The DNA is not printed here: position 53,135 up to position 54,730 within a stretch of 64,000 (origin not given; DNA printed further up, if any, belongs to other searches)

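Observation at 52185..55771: Pcc-like porin-cytochrome module: octahaem lipoprotein, haem-free beta-barrel and 14-haem cytochrome with overlapping genes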

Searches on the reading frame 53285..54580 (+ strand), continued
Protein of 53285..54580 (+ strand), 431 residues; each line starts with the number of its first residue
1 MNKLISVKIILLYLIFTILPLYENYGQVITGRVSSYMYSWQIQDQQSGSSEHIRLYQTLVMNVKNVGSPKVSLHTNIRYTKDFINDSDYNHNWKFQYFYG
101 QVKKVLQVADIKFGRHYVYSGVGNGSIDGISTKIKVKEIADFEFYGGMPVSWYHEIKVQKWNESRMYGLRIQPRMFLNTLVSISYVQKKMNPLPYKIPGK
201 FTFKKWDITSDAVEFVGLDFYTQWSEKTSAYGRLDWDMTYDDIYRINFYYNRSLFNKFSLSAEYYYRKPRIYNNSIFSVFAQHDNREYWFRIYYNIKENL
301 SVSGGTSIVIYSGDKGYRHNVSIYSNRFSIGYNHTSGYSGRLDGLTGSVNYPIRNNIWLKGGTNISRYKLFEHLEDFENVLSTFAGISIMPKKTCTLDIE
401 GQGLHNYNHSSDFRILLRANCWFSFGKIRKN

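Call 61: find_homologous_proteins(query=P0037, max_evalue=0.00001)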
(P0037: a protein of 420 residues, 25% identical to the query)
Query P0037 (420 aa): 980 proteins with E <= 0.00001 among 4036 candidates; the best 120 are listed.
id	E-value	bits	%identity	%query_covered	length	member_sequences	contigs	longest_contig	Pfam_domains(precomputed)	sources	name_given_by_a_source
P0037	1.6e-272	922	100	100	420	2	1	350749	-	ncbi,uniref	ncbi:hypothetical protein [Rosettibacter firmus]|uniref:hypothetical protein n=1 Tax=Rosettibacter f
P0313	5.0e-233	792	82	100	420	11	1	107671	-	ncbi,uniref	ncbi:hypothetical protein VJY32_12420 [Ignavibacteria bacterium 4148-Me]|uniref:hypothetical protein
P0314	6.5e-227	772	81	100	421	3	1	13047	-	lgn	-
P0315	1.1e-226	771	82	100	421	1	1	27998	-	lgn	-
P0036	3.0e-225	766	80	100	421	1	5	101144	-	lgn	-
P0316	3.3e-222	756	79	100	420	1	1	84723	-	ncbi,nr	ncbi:MAG: hypothetical protein N2249_03205 [Melioribacter sp.]|nr:hypothetical protein [Melioribacte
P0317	1.9e-217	740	80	97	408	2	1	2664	-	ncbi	-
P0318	5.8e-207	706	72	100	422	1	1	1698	-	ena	-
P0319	1.3e-205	701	73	100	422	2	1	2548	-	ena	-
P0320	2.5e-205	701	71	100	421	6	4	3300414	-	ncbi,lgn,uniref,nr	ncbi:hypothetical protein MROS_1564 [Melioribacter roseus P3M-2]|uniref:Uncharacterized protein n=1 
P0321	9.1e-201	686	72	100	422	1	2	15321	-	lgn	-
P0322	1.6e-199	681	72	100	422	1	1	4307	-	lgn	-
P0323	2.9e-198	677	71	100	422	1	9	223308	-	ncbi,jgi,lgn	jgi:hypothetical protein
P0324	3.4e-194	664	70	97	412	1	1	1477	-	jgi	jgi:hypothetical protein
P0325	1.7e-188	645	70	97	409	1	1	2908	-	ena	-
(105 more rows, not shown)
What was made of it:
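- On I. album / M. roseus-type Pcc subfamily: P0037 vs MROS_1564: 71% identity (call 61).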

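Call 65: find_encoding_contigs(protein=P0320, flank=9000, max_places=1)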
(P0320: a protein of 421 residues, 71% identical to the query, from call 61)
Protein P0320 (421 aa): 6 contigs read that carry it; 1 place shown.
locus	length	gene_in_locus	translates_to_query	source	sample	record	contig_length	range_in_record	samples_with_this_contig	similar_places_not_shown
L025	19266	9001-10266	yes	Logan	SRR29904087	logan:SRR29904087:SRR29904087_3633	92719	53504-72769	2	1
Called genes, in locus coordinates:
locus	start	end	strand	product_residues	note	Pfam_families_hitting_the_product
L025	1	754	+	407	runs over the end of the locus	PF03916:NrfD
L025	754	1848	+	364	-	PF14522:Cytochrome_C7 (faint), PF14537:Cytochrom_c3_2 (faint), PF02085:Cytochrom_CIII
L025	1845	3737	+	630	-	PF00672:HAMP, PF00512:HisKA, PF02518:HATPase_c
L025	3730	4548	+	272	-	PF00072:Response_reg, PF01597:GCV_H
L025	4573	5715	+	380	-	PF00072:Response_reg, PF01597:GCV_H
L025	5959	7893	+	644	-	PF02085:Cytochrom_CIII (faint), PF09699:Paired_CXXCH_1 (faint), PF14522:Cytochrome_C7 (faint), PF14537:Cytochrom_c3_2 (faint), PF22113:Mtrc-MtrF_II-IV_dom, PF14358:DUF4405 (weak)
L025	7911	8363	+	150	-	-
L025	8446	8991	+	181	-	PF14522:Cytochrome_C7 (faint), PF14537:Cytochrom_c3_2 (faint), PF22113:Mtrc-MtrF_II-IV_dom (weak), PF13435:Cytochrome_C554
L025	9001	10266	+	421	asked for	-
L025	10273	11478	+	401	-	PF02085:Cytochrom_CIII (faint), PF14537:Cytochrom_c3_2 (faint), PF22113:Mtrc-MtrF_II-IV_dom (faint), PF14522:Cytochrome_C7 (weak)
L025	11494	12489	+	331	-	PF14522:Cytochrome_C7 (faint), PF09698:GSu_C4xC__C2xCH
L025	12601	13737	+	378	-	PF00389:2-Hacid_dh, PF02826:2-Hacid_dh_C, PF11890:DUF3410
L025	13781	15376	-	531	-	PF01293:PEPCK_ATP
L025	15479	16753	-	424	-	PF04413:Glycos_transf_N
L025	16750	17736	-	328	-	PF01075:Glyco_transf_9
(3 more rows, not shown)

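Call 69: search_protein_families(library=pfam, alignment_id=A1, max_evalue=1)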
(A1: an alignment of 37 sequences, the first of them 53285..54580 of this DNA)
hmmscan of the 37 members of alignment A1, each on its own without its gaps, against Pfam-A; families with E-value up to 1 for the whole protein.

A. member 1, window:53285-54580:+ (431 aa): 0 families

B. families by the number of members that match (of 37 scanned): 15 families
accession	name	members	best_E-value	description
PF04453.20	LptD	8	0.00013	LPS transport system D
PF13505.12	OMP_b-brl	6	0.0006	Outer membrane protein beta-barrel domain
PF13609.12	Porin_4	4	9.3e-05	Gram-negative porin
PF10677.15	DUF2490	1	0.009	Protein of unknown function (DUF2490)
PF01670.23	Glyco_hydro_12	1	0.026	Glycosyl hydrolase family 12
PF10082.15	BBP2_2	1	0.063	Putative beta-barrel porin 2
PF23961.1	Phage_tail_terminator_9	1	0.068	Phage neck terminator protein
PF20631.3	CoV_NSP13_1B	1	0.1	Coronavirus Nonstructural protein 13, 1B domain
PF14880.11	COX14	1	0.11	Cytochrome oxidase c assembly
PF02321.23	OEP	1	0.21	Outer membrane efflux protein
PF23775.1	Beta-prop_RIG_2nd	1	0.22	RIG second beta-propeller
PF18780.6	HNH_repeat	1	0.22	Homing endonuclease associated repeat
PF01389.23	OmpA_membrane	1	0.23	OmpA-like transmembrane domain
PF14356.11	DUF4403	1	0.33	Domain of unknown function (DUF4403)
PF18522.7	DUF5620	1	0.84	Domain of unknown function (DUF5620)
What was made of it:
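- A few family members give weak LptD, Porin_4 or OMP_b-brl hits (call 69).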

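Call 70: search_protein_families(library=ncbifam, alignment_id=A1, max_evalue=1)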
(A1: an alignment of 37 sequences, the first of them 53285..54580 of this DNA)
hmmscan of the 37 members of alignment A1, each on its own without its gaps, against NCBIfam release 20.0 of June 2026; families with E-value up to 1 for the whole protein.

A. member 1, window:53285-54580:+ (431 aa): 0 families

B. families by the number of members that match (of 37 scanned): 5 families
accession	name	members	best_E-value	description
NF047328.1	OMP_TP0733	1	0.027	TP0733 family outer membrane beta-barrel protein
NF052318.1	T9SS_sortase_N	1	0.042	type IX secretion system sortase PorU, long form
NF008202.0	PRK10959.1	1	0.058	outer membrane protein OmpW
TIGR01655.1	yxeA_fam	1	0.11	YxeA family protein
NF040694.1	ribK_Meth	1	0.21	CTP-dependent riboflavin kinase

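Call 73: search_solved_structures(query=A1, max_evalue=10)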
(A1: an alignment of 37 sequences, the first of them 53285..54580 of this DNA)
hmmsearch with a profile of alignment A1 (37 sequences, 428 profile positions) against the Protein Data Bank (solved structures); distinct sequences matched with E-value up to 10: 2.
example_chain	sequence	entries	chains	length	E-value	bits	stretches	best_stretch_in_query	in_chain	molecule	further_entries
4qak_A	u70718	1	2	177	2.2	10.4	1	371-407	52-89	2'-5'-RNA ligase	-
5ldi_A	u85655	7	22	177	2.2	10.4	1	371-407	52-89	RNA 2',3'-cyclic phosphodiesterase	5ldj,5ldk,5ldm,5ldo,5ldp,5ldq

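Call 75: search_protein_families(library=pfam, proteins=[L011:6555-7847:+, L013:8853-10172:+, L020:11403-12620:+, L017:11395-12741:+, L006:12244-13956:-], max_evalue=0.01)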
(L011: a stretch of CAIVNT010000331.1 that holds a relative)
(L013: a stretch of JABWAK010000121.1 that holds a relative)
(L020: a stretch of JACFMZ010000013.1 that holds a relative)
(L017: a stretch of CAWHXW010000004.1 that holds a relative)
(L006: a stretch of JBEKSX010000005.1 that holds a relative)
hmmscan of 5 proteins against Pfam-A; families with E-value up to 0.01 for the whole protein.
L011:6555-7847:+ (430 aa): 4 families
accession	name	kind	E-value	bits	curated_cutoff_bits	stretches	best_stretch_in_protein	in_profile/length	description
PF22113.1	Mtrc-MtrF_II-IV_dom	-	3.4e-08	33.6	30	1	57-195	28-167/176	Outer membrane cytochrome MtrC/MtrF-like, domains II/IV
PF14522.11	Cytochrome_C7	-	5.2e-07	29.8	24.8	0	256-313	5-51/67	Cytochrome c7 and related cytochrome c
PF02335.20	Cytochrom_C552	-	3.3e-06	26.8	24.1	1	139-274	124-254/438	Cytochrome c552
PF16694.10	Cytochrome_P460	-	5.5e-05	24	27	0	86-105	98-116/125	Cytochrome P460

L013:8853-10172:+ (439 aa): 7 families
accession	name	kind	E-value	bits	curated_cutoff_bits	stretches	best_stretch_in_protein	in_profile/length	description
PF22113.1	Mtrc-MtrF_II-IV_dom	-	2.1e-09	37.6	30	1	85-172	80-168/176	Outer membrane cytochrome MtrC/MtrF-like, domains II/IV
PF14537.11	Cytochrom_c3_2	-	7.7e-06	26.7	25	1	85-172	5-69/79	Cytochrome c3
PF03264.19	Cytochrom_NNT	-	6.3e-05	23.2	24.1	1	128-183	37-88/174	NapC/NirT cytochrome c family, N-terminal region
PF14522.11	Cytochrome_C7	-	0.00013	22.1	24.8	0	126-210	12-67/67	Cytochrome c7 and related cytochrome c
PF16694.10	Cytochrome_P460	-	0.00016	22.5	27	0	150-175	96-122/125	Cytochrome P460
PF02335.20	Cytochrom_C552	-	0.0004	19.9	24.1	0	276-435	235-371/438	Cytochrome c552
PF09699.15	Paired_CXXCH_1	-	0.00045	20.3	20.6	0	162-172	8-18/41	Doubled CXXCH motif (Paired_CXXCH_1)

L020:11403-12620:+ (405 aa): 6 families
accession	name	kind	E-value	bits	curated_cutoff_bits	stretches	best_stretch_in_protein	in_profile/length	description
PF22113.1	Mtrc-MtrF_II-IV_dom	-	3.5e-13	49.9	30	2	192-332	29-140/176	Outer membrane cytochrome MtrC/MtrF-like, domains II/IV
PF14522.11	Cytochrome_C7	-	5e-08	33.1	24.8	1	119-199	12-67/67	Cytochrome c7 and related cytochrome c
PF09699.15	Paired_CXXCH_1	-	1e-07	32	20.6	0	151-166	7-24/41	Doubled CXXCH motif (Paired_CXXCH_1)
PF14537.11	Cytochrom_c3_2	-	6.7e-05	23.7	25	1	79-161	4-69/79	Cytochrome c3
PF01391.23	Collagen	-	0.0016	18.6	27.2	1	42-68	30-56/60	Collagen triple helix repeat (20 copies)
PF02335.20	Cytochrom_C552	-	0.003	17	24.1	0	81-143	87-148/438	Cytochrome c552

L017:11395-12741:+ (448 aa): 4 families
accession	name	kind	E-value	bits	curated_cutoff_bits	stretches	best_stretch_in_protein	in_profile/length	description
PF14522.11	Cytochrome_C7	-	1.5e-09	37.9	24.8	1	275-335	5-52/67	Cytochrome c7 and related cytochrome c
PF22113.1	Mtrc-MtrF_II-IV_dom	-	3.2e-08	33.7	30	2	77-175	79-169/176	Outer membrane cytochrome MtrC/MtrF-like, domains II/IV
PF09699.15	Paired_CXXCH_1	-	1e-06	28.7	20.6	0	164-176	8-20/41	Doubled CXXCH motif (Paired_CXXCH_1)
PF14537.11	Cytochrom_c3_2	-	0.0059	17.5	25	0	78-175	5-70/79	Cytochrome c3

L006:12244-13956:- (570 aa): 4 families
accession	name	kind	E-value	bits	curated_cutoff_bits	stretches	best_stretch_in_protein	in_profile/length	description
PF06739.17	SBBP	-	8.3e-24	83.7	20.5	4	156-186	1-30/38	Beta-propeller repeat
PF18962.6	Por_Secre_tail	-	6.3e-10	39.7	27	1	487-567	2-74/75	Secretion system C-terminal sorting domain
PF24170.1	Fn3-II_PB4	-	0.00027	21.6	27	0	143-187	35-80/95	Straight fiber protein PB4 second Fn3-like domain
PF23333.1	VWC2L_1st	-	0.0096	16.3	27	0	382-396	2-16/40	VWC2L-like, N-terminal domain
